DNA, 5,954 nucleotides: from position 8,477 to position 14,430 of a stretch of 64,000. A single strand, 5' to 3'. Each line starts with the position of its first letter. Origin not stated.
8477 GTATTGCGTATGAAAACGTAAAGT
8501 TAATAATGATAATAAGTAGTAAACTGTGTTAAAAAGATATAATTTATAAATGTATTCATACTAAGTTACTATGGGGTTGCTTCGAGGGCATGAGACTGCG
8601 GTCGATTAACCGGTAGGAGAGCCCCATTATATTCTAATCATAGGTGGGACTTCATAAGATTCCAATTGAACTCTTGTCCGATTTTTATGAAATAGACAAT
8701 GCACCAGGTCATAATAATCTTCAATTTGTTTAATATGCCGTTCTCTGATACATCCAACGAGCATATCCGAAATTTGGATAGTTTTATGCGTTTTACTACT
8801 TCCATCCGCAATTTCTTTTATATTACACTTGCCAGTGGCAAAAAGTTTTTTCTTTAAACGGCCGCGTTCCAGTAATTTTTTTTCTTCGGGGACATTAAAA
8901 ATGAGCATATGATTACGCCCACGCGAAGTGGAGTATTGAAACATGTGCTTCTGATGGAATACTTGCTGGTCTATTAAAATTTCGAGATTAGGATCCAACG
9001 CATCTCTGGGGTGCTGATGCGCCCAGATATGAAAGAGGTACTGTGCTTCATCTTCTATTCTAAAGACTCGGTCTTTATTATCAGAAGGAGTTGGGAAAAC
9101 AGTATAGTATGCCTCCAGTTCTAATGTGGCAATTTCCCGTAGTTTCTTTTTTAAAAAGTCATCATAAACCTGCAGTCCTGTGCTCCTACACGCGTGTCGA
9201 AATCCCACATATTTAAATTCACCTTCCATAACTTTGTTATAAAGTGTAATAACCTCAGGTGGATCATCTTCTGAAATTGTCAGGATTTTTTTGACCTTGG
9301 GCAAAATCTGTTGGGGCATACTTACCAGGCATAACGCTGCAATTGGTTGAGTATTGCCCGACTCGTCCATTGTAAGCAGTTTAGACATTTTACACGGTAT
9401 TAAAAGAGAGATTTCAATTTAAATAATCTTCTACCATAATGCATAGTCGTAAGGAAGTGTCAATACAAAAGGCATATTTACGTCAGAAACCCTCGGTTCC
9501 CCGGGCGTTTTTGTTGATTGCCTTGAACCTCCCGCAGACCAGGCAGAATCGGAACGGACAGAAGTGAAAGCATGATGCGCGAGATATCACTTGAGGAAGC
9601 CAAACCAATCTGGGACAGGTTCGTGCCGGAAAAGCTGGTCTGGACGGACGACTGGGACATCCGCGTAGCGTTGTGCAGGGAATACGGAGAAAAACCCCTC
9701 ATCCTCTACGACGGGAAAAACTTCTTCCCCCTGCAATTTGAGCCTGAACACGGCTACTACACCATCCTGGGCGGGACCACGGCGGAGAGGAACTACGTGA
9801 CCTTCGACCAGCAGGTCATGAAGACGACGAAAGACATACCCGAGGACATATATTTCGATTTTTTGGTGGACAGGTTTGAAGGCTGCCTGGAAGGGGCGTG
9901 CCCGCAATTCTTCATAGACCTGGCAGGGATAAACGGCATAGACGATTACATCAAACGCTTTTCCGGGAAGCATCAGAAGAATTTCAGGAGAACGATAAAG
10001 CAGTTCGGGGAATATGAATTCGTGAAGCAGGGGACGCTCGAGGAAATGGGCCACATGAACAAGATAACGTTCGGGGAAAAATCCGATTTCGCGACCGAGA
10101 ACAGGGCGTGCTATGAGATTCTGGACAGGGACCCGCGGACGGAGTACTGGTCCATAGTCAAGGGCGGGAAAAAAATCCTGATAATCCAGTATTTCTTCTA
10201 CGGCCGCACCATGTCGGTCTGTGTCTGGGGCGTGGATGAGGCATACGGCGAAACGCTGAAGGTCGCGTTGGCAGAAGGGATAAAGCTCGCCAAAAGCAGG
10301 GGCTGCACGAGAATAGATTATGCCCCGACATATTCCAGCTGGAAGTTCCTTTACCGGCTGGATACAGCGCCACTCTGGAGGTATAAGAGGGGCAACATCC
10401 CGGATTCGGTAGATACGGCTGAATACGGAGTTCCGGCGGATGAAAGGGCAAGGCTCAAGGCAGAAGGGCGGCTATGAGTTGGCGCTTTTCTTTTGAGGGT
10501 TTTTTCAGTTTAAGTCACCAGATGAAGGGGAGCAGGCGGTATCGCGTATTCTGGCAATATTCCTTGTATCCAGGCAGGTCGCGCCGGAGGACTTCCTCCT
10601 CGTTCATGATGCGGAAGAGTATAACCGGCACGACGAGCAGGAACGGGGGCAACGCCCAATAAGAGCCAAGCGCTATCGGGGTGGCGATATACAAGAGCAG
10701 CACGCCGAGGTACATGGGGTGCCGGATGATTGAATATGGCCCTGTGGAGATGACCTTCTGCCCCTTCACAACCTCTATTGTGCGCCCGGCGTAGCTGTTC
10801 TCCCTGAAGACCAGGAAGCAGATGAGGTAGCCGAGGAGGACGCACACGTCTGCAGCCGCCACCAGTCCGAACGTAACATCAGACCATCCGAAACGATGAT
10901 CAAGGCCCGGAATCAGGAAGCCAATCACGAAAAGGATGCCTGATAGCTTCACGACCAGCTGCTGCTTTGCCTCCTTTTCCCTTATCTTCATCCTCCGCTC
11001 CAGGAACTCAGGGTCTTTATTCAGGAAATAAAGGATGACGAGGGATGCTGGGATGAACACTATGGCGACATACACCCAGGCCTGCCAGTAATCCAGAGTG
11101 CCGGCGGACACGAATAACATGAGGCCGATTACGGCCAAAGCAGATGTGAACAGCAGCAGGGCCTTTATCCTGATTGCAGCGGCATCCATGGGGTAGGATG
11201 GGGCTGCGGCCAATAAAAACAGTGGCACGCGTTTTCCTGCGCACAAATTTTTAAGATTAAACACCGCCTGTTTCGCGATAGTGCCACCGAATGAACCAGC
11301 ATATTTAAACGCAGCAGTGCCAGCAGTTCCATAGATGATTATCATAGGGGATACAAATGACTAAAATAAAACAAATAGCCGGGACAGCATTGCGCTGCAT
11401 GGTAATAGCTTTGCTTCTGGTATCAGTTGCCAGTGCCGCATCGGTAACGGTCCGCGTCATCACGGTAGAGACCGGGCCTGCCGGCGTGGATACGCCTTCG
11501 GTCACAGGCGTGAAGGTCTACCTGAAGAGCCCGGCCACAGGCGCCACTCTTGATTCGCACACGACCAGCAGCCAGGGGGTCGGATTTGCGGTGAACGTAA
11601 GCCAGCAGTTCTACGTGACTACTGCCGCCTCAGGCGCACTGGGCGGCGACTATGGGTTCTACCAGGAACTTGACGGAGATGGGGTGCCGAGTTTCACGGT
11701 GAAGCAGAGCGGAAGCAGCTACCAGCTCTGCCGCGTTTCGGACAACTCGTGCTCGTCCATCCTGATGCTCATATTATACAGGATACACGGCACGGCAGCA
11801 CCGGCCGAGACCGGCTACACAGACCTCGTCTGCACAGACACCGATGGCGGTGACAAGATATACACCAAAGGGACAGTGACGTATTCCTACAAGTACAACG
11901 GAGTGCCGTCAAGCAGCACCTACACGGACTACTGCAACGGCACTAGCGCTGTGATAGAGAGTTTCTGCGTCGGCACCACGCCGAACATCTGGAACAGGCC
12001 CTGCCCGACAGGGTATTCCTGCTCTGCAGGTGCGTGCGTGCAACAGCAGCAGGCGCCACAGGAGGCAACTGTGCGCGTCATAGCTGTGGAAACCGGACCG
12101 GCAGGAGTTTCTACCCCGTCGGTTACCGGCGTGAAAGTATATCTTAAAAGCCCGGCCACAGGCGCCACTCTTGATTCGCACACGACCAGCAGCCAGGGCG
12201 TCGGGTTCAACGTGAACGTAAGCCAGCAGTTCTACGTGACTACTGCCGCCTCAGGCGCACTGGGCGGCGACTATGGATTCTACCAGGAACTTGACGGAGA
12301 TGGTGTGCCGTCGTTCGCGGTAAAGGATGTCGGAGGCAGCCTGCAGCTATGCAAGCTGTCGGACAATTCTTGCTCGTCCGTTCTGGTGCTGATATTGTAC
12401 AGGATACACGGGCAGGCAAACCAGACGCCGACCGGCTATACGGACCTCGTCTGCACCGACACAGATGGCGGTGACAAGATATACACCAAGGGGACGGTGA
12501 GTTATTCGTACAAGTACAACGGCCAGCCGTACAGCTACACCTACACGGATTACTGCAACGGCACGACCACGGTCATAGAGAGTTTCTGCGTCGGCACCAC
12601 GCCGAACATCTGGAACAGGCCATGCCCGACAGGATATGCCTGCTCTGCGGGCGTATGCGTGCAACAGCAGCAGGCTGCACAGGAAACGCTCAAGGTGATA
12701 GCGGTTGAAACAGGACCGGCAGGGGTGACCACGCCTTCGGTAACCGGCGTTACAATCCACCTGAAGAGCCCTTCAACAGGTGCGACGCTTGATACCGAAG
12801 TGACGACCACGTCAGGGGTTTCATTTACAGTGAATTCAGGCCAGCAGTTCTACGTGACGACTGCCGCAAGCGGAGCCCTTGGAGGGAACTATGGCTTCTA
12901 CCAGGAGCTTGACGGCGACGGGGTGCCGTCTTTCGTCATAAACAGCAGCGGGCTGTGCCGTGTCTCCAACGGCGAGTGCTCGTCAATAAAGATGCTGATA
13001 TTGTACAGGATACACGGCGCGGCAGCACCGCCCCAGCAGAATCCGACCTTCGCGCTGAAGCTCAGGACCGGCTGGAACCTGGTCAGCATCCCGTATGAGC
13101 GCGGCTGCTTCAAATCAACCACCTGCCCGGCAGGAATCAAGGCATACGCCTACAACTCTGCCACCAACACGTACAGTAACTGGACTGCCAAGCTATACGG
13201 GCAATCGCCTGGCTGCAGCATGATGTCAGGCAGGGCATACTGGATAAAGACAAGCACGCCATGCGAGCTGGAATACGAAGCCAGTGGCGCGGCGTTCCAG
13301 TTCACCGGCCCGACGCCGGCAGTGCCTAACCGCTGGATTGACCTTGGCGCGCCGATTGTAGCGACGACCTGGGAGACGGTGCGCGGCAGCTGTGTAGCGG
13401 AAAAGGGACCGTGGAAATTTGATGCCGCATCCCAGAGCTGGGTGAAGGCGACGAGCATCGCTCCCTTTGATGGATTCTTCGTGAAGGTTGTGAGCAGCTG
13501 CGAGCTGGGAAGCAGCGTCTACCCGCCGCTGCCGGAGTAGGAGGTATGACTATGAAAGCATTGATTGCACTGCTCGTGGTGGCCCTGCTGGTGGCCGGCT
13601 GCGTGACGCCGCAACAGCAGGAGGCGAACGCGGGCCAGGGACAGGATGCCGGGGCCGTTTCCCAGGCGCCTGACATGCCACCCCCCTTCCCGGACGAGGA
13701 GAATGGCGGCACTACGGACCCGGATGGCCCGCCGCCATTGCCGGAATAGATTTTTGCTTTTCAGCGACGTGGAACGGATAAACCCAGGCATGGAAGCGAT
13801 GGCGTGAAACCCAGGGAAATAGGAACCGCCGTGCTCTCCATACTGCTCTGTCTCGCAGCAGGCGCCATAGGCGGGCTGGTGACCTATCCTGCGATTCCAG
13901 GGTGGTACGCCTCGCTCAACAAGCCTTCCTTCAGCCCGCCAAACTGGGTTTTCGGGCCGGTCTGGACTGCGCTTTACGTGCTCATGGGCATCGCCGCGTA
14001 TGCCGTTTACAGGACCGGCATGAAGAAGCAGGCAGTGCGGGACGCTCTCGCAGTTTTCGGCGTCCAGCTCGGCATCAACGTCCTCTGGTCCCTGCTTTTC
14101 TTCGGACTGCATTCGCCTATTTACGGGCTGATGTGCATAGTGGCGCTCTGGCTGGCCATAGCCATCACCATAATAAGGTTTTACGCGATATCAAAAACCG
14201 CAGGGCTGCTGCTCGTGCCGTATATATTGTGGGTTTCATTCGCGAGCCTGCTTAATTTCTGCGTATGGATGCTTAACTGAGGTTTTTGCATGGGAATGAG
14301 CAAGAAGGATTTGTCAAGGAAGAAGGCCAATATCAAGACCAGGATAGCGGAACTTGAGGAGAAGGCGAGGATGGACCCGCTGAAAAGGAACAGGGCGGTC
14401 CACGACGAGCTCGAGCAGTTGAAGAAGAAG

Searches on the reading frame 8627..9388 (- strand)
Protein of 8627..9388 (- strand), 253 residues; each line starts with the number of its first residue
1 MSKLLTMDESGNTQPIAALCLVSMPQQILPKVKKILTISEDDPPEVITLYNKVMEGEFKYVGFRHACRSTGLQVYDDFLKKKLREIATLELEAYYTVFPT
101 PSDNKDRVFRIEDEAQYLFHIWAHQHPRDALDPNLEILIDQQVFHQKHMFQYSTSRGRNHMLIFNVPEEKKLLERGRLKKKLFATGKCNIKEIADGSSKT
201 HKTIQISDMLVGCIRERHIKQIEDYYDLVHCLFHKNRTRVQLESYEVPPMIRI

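Call 74: search_protein_families(library=pfam, proteins=[window:8627-9388:-], max_evalue=0.01)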
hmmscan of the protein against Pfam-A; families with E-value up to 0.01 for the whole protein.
window:8627-9388:- (253 aa): 1 family
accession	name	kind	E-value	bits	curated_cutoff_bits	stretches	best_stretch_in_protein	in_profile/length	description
PF12686.12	DUF3800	-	7.6e-05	23.9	21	1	8-215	5-147/149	Protein of unknown function (DUF3800)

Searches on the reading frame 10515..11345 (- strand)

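Call 74: search_protein_families(library=pfam, proteins=[window:10515-11345:-], max_evalue=0.01)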
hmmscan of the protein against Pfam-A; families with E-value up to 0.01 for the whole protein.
window:10515-11345:- (276 aa): 4 families
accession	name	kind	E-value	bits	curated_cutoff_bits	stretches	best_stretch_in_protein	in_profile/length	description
PF04191.18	PEMT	-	4.1e-11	43.7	25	1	163-255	4-100/105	Phospholipid methyltransferase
PF04140.19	ICMT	-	5e-08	33.7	24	1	171-253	8-93/95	Isoprenylcysteine carboxyl methyltransferase (ICMT) family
PF04133.19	Vps55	-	0.00014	22.1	24.6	1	65-183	2-119/120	Vacuolar protein sorting 55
PF01222.22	ERG4_ERG24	-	0.0031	16.8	27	1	188-276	341-432/432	Ergosterol biosynthesis ERG4/ERG24 family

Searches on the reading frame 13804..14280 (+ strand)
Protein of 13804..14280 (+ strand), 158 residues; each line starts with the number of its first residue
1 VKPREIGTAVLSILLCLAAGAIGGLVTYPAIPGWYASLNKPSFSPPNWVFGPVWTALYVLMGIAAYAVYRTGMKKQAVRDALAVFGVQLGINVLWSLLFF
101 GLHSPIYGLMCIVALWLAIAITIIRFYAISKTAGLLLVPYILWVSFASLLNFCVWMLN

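Call 74: search_protein_families(library=pfam, proteins=[window:13804-14280:+], max_evalue=0.01)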
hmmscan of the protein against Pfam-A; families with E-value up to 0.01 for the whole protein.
window:13804-14280:+ (158 aa): 1 family
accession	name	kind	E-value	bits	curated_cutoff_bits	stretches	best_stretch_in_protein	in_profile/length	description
PF03073.20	TspO_MBR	-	4.3e-52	176.2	24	1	13-156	2-145/145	TspO/MBR family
